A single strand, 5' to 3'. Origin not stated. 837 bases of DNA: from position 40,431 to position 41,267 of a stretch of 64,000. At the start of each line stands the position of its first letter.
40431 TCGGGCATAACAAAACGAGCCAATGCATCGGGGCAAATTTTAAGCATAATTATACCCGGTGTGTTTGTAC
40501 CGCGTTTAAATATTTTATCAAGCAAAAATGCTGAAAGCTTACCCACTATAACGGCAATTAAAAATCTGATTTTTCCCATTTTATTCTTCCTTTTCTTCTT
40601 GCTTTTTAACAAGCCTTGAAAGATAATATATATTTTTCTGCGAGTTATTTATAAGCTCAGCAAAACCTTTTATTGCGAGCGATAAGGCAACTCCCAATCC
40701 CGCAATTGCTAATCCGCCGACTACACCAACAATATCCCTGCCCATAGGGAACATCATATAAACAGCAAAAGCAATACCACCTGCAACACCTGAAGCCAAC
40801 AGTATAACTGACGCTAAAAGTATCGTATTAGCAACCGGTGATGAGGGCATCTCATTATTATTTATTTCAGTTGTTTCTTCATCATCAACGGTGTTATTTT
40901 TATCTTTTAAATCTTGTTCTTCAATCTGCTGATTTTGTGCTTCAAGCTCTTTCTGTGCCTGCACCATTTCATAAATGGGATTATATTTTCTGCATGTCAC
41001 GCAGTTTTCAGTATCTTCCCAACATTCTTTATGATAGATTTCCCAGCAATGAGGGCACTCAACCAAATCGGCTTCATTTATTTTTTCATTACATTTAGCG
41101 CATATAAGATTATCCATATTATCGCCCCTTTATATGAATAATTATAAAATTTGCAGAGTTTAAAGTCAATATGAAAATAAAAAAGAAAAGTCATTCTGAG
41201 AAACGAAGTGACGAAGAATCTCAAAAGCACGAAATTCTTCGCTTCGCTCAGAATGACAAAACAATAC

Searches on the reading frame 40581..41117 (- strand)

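Call 3: search_protein_families(library=pfam, proteins=[window:40581-41117:-], max_evalue=0.1)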
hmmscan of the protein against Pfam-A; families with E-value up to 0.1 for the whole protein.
window:40581-41117:- (178 aa): 4 families
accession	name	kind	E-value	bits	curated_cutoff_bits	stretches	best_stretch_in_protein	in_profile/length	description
PF14446.12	Prok-RING_1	-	9.1e-09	35.6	29.1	1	4-44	5-46/54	Prokaryotic RING finger family 1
PF00628.35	PHD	-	0.0033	17.9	24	1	6-37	1-32/47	PHD-finger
PF23004.2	PHDvar_NSD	-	0.013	15.9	27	1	6-37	1-32/47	Histone-lysine N-methyltransferase NSD-like, variant PHD zinc finger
PF13901.12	RH_dom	-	0.016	15.5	28.1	1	5-45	157-204/206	Rubicon Homology Domain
